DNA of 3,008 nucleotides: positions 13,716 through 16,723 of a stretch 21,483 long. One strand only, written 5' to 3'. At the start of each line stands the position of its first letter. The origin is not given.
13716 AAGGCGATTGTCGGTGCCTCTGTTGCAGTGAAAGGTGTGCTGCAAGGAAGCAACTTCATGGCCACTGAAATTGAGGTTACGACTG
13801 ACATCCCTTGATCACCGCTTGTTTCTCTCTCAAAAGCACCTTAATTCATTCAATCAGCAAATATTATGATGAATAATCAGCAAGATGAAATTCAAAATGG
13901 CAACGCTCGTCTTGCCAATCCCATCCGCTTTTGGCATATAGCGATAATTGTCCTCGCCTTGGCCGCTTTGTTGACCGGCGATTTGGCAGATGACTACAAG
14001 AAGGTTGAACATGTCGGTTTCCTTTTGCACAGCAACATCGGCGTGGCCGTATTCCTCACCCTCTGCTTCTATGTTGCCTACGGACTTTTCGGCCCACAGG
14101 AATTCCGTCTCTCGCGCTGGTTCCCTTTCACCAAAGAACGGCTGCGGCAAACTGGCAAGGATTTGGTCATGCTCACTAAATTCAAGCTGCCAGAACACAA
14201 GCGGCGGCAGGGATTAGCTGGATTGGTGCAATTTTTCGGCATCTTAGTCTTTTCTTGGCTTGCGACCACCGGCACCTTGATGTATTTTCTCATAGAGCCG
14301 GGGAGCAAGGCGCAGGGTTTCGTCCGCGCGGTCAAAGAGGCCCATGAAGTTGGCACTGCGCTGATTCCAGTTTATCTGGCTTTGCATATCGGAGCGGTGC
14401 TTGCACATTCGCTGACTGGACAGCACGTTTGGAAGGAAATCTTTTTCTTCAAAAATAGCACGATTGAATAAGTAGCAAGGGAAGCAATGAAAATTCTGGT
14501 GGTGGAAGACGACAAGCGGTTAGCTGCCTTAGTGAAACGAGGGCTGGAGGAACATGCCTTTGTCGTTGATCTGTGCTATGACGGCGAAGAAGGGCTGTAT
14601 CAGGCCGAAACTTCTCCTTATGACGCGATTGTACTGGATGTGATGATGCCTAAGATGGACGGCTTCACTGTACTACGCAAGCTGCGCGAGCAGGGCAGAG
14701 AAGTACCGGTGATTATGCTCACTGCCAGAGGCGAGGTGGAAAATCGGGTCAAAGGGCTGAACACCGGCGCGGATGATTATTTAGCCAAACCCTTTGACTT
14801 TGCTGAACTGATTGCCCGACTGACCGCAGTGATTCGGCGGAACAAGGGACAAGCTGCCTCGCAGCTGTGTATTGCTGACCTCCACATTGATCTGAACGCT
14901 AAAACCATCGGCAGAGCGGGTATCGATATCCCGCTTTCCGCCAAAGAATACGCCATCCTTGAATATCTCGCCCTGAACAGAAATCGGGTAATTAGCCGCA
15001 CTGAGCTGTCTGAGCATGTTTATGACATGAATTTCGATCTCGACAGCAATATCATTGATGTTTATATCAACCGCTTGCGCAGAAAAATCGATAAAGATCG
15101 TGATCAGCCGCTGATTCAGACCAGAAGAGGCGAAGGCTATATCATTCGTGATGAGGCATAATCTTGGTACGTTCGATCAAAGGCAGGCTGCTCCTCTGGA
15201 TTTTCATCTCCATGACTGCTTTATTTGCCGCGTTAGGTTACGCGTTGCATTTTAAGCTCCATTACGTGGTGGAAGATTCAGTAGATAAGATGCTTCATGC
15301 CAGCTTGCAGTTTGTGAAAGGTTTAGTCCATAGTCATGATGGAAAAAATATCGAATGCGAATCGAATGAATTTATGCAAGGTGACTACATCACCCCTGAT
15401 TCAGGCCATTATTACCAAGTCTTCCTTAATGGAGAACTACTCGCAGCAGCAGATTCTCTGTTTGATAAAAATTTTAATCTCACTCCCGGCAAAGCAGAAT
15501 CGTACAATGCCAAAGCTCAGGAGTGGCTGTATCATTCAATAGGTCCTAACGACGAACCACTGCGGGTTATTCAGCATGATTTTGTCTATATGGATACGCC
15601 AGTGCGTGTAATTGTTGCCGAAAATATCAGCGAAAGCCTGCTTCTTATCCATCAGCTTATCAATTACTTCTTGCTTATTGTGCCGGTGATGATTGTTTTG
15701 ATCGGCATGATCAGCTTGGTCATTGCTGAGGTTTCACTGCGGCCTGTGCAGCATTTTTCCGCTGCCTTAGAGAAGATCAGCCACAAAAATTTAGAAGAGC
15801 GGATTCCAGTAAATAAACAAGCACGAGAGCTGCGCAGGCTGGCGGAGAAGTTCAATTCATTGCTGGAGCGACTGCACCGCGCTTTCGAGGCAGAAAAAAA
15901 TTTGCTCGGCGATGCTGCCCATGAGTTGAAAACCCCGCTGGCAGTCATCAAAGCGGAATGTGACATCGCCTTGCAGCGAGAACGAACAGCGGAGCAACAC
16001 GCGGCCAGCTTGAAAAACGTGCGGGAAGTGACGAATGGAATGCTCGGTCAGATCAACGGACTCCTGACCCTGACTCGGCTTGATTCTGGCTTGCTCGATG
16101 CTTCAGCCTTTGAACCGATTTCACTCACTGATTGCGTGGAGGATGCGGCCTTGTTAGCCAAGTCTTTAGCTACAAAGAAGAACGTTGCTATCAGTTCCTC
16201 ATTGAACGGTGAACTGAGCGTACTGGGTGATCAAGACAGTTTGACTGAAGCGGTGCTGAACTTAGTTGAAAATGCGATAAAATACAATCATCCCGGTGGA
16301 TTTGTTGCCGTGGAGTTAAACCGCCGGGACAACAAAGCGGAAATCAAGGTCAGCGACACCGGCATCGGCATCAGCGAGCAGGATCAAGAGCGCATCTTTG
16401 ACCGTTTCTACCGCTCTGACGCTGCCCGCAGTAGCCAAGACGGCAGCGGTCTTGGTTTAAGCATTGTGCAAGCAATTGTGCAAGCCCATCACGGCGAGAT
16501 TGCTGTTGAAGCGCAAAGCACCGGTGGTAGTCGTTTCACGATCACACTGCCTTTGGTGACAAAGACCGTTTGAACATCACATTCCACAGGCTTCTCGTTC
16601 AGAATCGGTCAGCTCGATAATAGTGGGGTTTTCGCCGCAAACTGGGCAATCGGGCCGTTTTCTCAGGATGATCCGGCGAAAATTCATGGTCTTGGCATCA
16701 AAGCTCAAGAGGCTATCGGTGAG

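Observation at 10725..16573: Two-component-linked cluster of six small secreted proteins (two unusual families) plus a membrane cytochrome b: candidate undescribed periplasmic system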

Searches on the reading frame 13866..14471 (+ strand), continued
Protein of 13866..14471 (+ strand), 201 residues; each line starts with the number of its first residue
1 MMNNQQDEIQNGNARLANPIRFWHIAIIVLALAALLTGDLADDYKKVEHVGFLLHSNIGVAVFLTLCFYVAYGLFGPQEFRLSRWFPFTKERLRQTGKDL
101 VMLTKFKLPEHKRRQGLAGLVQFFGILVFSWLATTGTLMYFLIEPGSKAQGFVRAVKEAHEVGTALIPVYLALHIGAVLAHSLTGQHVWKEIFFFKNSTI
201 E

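Call 92: find_related_loci(query=A4, collection=metagenome_contigs, flank=6000)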
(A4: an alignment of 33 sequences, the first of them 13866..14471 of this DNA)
Query A4 (201 aa) in metagenome_contigs; peptide patterns used: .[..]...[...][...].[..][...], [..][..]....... (x = any residue, [..] = any of these).
439 stretches matched a pattern; 112 encode a relative of the query (tblastn E <= 1e-3); the best 80 are kept; 80 distinct loci.
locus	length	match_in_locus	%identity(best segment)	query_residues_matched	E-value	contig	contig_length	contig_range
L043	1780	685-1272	73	1-201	2e-102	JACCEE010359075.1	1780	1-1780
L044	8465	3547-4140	68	1-198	6e-90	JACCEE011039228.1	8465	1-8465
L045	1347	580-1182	64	1-201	6e-91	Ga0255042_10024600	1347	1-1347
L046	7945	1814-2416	62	1-201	7e-85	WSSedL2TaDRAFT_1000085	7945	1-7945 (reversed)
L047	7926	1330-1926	64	1-200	1e-82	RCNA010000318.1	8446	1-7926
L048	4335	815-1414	61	1-201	1e-82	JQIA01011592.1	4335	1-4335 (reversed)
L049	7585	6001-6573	56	4-198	2e-73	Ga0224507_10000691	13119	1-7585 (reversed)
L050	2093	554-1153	55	1-200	7e-72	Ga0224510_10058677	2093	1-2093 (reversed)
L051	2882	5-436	67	58-201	7e-65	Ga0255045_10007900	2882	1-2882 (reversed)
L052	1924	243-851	46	2-201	2e-61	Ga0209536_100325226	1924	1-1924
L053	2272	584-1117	52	24-201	1e-60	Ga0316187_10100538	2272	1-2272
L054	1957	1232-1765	51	24-201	3e-61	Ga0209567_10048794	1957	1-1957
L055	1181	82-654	45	7-197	4e-62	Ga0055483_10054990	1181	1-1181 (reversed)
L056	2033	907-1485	47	6-198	1e-59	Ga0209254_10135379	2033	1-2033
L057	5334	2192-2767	46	6-197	5e-58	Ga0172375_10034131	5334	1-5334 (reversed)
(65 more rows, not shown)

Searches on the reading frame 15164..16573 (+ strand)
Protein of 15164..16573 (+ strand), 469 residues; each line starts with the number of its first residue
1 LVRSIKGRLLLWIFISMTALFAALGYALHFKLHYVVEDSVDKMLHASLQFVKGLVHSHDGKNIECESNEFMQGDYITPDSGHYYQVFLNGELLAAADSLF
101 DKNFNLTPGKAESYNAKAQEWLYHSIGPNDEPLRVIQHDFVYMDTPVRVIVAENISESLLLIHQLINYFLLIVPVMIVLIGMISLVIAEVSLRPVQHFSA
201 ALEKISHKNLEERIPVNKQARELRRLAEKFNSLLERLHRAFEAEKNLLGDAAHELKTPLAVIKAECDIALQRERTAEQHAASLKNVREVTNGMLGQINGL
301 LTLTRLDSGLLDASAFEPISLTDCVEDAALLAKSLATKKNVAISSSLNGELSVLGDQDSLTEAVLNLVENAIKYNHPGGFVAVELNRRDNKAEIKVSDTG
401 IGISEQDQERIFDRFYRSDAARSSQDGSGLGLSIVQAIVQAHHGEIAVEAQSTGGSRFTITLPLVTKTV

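Call 3: search_protein_families(library=pfam, max_evalue=1, proteins=[window:15164-16573:+])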
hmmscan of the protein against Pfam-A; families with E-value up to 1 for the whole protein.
window:15164-16573:+ (469 aa): 8 families
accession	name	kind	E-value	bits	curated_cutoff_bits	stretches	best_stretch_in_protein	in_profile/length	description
PF02518.31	HATPase_c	-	1.2e-31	109.9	26.4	1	355-464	1-109/111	Histidine kinase-, DNA gyrase B-, and HSP90-like ATPase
PF00512.31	HisKA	-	2.2e-10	40.9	26.9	1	245-309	3-66/66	His Kinase A (phospho-acceptor) domain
PF00672.30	HAMP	-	8.5e-09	36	25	1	191-238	6-52/53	HAMP domain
PF08521.16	2CSK_N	-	0.00011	22.8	23.2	1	19-157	3-132/140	Two-component sensor kinase N-terminal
PF13581.12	HATPase_c_2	-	0.00015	22.2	27.4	1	360-442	36-112/127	Histidine kinase-like ATPase domain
PF13589.12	HATPase_c_3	-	0.00035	21.1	25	1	360-426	3-69/137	Histidine kinase-, DNA gyrase B-, and HSP90-like ATPase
PF14501.12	HATPase_c_5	-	0.0039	17.5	22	1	362-452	8-92/102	GHKL domain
PF09728.14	Taxilin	-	0.029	14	30.3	1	196-288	106-193/302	Myosin-like coiled-coil protein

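Call 4: search_protein_families(library=ncbifam, max_evalue=1, proteins=[window:15164-16573:+])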
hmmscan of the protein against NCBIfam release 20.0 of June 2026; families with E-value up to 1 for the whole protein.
window:15164-16573:+ (469 aa): 96 families (the best 25 are shown)
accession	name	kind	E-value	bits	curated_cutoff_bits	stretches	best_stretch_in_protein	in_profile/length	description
TIGR01386.1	cztS_silS_copS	subfamily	2.1e-74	251.2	292.55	1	4-463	3-457/457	heavy metal sensor histidine kinase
NF041735.1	hist_kin_RppB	equivalog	2.9e-56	191.1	400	1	240-463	212-438/438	two-component system sensor histidine kinase RppB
NF046044.1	PnpS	equivalog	2.2e-55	188.3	400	1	244-463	170-390/390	two-component system histidine kinase PnpS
NF052314.1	T9SS_HK_PorY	subfamily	4.4e-54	184.1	350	1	97-451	62-408/418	PorY family sensor histidine kinase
NF012163.2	BaeS_SmeS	equivalog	1.2e-50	172.8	500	1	160-463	157-457/457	sensor histidine kinase efflux regulator BaeS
TIGR02966.1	phoR_proteo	equivalog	2.9e-50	171.2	334.2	1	237-461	107-332/333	phosphate regulon sensor histidine kinase PhoR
NF033092.0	HK_WalK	equivalog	5.3e-50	170.6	725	2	246-464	374-594/594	cell wall metabolism sensor histidine kinase WalK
NF007345.0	PRK09835.1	subfamily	3.5e-47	161.1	423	1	149-463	167-479/482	Cu(+)/Ag(+) sensor histidine kinase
NF007837.0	PRK10549.1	equivalog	1e-46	159.6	603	1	171-467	168-461/466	envelope stress sensor histidine kinase BaeS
NF008312.0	PRK11100.1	equivalog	1.1e-44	153.1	356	1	171-464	189-474/477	two-component system sensor histidine kinase CreC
NF007007.0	PRK09470.1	equivalog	6.4e-44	150.6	486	1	161-467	162-462/463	envelope stress sensor histidine kinase CpxA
NF047874.1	MASE3_PAS_HK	subfamily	1.3e-43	149.8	560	1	225-464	379-625/655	MASE3 domain-containing sensor histidine kinase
NF040691.1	MtrAB_MtrB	equivalog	4.1e-43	148.2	450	1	167-466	188-494/507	MtrAB system histidine kinase MtrB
NF045903.1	CuHisKinLciSLeg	equivalog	3.3e-42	145.2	700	1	160-462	55-356/357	copper-responsive two-component system sensor histidine kinase LciS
NF007664.1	PRK10337.1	equivalog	3.9e-41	141.1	475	1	163-460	155-440/442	quorum sensing histidine kinase QseC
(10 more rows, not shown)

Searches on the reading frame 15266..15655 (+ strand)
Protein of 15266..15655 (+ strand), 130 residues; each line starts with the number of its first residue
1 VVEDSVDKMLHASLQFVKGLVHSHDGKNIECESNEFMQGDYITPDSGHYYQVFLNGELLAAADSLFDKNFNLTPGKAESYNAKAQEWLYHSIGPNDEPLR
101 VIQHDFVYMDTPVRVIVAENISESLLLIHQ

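Call 44: search_solved_structures(query=window:15266-15655:+, max_evalue=10, show_alignments=2)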
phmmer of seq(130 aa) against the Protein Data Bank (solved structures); distinct sequences matched with E-value up to 10: 1.
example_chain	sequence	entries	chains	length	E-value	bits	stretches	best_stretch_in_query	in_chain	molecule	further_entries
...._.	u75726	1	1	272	0.26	14.7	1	27-60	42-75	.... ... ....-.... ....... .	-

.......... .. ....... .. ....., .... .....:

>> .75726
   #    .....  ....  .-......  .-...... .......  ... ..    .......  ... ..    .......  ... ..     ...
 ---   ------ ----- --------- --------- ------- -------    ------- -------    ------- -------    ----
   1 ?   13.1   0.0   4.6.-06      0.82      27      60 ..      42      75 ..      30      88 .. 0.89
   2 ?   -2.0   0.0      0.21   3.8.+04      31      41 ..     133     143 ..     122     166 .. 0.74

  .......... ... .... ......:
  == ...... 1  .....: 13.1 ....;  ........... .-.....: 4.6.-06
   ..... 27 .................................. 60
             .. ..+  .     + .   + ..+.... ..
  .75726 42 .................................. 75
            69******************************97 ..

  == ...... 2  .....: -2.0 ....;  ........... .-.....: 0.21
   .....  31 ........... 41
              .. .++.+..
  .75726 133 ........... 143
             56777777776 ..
